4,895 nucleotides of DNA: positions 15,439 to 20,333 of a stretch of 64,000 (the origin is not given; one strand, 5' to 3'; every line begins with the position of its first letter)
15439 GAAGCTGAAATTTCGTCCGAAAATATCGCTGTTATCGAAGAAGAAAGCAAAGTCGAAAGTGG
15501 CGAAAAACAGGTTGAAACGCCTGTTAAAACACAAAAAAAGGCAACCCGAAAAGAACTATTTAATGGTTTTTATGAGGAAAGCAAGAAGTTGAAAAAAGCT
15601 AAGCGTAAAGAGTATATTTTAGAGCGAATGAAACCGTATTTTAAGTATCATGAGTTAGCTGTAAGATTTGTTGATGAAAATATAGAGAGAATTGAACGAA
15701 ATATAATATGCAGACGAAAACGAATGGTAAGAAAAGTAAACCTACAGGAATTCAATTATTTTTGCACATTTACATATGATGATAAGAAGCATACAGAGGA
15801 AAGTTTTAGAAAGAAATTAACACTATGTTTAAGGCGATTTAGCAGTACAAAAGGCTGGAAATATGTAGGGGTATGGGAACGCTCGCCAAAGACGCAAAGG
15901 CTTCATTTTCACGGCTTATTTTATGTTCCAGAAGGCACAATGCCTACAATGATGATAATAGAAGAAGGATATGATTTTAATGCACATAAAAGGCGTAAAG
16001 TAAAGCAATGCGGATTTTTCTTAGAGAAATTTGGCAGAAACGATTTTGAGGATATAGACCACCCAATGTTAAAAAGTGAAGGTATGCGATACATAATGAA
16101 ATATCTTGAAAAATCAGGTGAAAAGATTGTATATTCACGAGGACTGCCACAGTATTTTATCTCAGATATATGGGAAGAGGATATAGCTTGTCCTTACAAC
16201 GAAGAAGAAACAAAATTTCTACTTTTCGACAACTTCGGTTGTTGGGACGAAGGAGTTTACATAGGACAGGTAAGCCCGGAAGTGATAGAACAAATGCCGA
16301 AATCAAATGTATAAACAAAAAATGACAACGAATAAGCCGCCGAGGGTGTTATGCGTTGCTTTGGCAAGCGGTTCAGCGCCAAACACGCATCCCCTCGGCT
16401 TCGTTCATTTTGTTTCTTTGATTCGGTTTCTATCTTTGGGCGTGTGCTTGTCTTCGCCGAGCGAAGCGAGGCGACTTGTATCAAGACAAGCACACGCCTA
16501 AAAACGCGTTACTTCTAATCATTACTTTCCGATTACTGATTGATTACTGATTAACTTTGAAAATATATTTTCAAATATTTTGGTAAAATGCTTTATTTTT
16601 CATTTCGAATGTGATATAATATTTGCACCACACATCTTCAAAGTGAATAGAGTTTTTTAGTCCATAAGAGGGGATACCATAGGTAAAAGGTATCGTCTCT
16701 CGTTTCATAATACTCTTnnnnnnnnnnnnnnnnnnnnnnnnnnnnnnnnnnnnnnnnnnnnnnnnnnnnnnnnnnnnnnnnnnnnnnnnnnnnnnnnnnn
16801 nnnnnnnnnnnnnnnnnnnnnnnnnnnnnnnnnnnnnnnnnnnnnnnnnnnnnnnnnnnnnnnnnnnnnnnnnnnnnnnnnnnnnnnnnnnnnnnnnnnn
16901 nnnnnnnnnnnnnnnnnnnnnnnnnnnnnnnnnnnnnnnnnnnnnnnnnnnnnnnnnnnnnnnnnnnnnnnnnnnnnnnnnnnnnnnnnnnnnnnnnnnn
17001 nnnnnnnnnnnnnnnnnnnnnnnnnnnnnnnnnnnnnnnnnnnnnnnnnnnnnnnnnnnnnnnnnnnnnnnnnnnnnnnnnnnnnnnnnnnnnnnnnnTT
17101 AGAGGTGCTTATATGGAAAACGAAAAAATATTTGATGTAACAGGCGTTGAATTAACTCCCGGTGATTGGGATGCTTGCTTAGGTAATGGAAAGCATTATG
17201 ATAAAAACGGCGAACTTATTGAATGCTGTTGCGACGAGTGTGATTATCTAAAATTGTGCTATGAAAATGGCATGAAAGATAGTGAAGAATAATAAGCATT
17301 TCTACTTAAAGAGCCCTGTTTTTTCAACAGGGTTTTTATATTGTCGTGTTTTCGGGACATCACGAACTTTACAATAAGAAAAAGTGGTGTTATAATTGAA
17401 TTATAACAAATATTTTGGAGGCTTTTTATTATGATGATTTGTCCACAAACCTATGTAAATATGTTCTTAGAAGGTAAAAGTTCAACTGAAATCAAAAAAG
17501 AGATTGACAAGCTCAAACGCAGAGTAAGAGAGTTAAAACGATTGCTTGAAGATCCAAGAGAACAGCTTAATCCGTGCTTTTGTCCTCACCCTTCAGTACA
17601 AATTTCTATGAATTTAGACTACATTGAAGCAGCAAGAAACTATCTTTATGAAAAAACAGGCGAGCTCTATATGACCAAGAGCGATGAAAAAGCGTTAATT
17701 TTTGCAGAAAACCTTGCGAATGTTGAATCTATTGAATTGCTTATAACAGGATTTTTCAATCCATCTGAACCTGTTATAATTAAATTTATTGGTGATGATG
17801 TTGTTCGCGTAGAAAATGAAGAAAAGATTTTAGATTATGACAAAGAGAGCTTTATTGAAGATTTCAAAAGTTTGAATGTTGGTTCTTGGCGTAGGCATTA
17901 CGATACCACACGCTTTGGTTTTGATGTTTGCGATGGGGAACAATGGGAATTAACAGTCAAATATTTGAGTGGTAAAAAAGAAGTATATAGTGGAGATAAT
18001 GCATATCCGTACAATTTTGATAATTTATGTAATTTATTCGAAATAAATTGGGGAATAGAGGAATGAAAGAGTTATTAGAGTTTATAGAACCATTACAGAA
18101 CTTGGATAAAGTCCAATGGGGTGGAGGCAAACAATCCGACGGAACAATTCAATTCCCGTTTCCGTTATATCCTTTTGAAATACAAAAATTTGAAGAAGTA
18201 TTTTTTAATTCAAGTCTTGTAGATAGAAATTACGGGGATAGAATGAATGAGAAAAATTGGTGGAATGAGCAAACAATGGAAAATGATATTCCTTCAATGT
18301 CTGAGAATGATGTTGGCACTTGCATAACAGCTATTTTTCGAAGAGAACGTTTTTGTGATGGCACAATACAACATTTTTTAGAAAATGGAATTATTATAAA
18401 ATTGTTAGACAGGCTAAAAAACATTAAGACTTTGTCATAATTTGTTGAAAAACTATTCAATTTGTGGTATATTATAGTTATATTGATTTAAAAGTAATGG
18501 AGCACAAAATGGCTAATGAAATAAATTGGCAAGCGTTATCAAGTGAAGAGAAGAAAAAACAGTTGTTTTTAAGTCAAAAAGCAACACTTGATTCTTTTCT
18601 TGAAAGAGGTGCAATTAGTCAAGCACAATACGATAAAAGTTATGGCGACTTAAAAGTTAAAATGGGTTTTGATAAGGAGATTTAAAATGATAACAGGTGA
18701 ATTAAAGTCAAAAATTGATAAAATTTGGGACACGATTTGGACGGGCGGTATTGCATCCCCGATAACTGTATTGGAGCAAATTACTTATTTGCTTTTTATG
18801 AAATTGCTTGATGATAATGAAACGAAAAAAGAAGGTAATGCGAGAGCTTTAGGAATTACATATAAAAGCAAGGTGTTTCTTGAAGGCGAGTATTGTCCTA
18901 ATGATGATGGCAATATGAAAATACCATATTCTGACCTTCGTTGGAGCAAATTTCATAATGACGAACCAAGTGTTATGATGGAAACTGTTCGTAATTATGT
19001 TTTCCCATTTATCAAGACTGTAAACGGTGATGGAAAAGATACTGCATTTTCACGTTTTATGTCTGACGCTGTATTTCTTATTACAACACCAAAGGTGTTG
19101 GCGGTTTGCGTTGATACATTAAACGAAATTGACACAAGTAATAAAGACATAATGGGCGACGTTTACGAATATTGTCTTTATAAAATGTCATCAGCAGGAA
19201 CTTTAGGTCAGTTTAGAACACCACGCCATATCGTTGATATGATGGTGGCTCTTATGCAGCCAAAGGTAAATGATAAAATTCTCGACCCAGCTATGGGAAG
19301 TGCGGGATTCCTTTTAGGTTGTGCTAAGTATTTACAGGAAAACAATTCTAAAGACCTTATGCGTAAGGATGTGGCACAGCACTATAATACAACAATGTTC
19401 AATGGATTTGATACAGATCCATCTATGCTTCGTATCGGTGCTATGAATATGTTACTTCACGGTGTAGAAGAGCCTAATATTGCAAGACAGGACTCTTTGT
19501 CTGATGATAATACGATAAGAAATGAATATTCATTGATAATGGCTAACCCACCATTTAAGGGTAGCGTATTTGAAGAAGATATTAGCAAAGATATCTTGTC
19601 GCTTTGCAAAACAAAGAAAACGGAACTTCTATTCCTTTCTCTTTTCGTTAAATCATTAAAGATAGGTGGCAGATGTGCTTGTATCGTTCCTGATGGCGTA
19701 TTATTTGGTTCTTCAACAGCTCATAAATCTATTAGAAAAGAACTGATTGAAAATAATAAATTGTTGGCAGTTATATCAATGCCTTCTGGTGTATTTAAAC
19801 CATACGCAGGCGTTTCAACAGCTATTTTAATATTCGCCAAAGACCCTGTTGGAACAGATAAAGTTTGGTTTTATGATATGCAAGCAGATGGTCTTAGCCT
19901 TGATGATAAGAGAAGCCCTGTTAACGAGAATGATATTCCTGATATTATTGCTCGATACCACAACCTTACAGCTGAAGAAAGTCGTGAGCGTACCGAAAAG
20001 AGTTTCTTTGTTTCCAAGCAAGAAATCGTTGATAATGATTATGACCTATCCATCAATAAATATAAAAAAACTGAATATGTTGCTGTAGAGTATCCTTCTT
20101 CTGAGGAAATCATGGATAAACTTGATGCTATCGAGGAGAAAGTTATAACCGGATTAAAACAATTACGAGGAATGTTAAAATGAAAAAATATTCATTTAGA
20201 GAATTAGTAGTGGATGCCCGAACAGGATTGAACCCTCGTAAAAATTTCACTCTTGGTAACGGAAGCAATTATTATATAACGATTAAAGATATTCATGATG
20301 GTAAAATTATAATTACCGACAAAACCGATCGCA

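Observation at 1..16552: Large integrated element with HUH Rep and membrane NTPase but no capsid, terminase or tail genes: inovirus-like prophage of unusual size and regulation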

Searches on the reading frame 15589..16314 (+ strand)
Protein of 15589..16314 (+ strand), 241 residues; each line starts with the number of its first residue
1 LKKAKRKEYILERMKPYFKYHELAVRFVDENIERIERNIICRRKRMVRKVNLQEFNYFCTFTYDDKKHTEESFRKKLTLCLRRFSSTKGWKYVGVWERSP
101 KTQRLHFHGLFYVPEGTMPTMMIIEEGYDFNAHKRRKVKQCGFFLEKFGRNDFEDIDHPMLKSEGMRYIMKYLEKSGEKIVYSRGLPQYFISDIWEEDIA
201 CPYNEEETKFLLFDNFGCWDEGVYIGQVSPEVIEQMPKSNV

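Call 10: search_protein_families(library=pfam, max_evalue=0.01, proteins=[window:15589-16314:+])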
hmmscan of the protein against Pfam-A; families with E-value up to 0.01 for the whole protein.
window:15589-16314:+ (241 aa): 1 family
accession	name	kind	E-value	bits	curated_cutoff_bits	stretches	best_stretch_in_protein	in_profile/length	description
PF23343.2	REP_ORF2-G2P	-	9.3e-12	45.5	27.8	1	56-176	1-98/99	Replication-associated protein ORF2/G2P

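Call 12: search_protein_families(library=phrogs, max_evalue=0.01, proteins=[window:15589-16314:+])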
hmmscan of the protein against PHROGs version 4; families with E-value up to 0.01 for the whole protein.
window:15589-16314:+ (241 aa): 3 families
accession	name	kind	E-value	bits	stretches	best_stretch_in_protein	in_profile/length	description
phrog_3584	-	DNA, RNA and nucleotide metabolism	0.0018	18.7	1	41-108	54-131/265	replication initiation protein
phrog_942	-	DNA, RNA and nucleotide metabolism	0.0019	18.6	1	51-112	114-183/501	replication initiation protein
phrog_7769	-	unknown function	0.0054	18.2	0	44-111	4-68/118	-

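Call 15: search_dna_similar(query=window:15589-16314:+, collection=phages, mode=protein, max_evalue=0.01)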
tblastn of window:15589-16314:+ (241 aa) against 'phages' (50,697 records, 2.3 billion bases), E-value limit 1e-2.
Records with a match: 1; places in all: 1; records where one place covers at least 80% of the query: 1.
Best place of each record, by identity: 60-80% 1.
By first word of the organism name: Bacteriophage 1.
By host as written in the record: - 1.
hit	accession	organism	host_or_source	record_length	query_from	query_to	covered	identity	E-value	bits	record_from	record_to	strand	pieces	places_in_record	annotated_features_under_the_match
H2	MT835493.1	Bacteriophage sp.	human fecal samples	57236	1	240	100%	61.3%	2e-87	288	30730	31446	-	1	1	record has no annotation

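Call 100: search_protein_families(library=padloc, max_evalue=0.001, proteins=[window:15589-16314:+])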
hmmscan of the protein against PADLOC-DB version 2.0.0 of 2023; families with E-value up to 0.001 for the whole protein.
window:15589-16314:+ (241 aa): 0 families

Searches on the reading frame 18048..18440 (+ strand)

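Call 11: search_protein_families(library=pfam, max_evalue=0.01, proteins=[window:18048-18440:+])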
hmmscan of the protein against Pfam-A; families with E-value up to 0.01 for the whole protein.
window:18048-18440:+ (130 aa): 1 family
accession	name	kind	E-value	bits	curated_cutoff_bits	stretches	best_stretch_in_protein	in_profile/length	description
PF20118.4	DUF6508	-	4.9e-19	68.9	23.6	1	4-126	4-126/129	Family of unknown function (DUF6508)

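Call 128: search_protein_families(library=padloc, max_evalue=0.00001, proteins=[window:18048-18440:+])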
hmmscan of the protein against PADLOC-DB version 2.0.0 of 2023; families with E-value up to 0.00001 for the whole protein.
window:18048-18440:+ (130 aa): 0 families

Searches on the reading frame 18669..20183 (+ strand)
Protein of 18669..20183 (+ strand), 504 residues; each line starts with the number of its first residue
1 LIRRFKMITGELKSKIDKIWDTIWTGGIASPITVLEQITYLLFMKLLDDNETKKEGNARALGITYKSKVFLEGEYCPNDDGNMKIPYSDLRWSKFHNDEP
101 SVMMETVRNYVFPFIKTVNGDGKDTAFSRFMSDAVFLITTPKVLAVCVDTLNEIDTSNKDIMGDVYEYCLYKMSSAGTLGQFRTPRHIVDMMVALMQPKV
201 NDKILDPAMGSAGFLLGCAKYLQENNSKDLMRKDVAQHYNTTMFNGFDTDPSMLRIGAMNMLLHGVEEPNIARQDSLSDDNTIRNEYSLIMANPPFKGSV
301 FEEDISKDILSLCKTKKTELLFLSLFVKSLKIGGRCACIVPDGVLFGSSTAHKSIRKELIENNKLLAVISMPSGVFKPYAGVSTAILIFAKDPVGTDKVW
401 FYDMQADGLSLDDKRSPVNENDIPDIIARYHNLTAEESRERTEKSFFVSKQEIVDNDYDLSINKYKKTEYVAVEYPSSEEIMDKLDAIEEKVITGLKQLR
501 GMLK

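Call 11: search_protein_families(library=pfam, max_evalue=0.01, proteins=[window:18669-20183:+])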
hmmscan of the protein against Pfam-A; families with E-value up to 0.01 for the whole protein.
window:18669-20183:+ (504 aa): 5 families
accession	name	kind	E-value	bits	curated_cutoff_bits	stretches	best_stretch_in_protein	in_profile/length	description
PF02384.22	N6_Mtase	-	9.2e-66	222.7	20.4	1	158-469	2-306/311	N-6 DNA Methylase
PF12161.14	HsdM_N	-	6.9e-15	56.3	24.5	1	12-145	1-129/135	HsdM N-terminal domain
PF07669.17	Eco57I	-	1.4e-05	25.7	25.3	1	280-376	68-171/171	Eco57I restriction-modification methylase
PF01170.24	UPF0020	-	2.6e-05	24.4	22.3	1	191-302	19-137/197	RMKL-like, methyltransferase domain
PF20473.4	MmeI_Mtase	-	0.0028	17.3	27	0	200-257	19-78/259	MmeI, DNA-methyltransferase domain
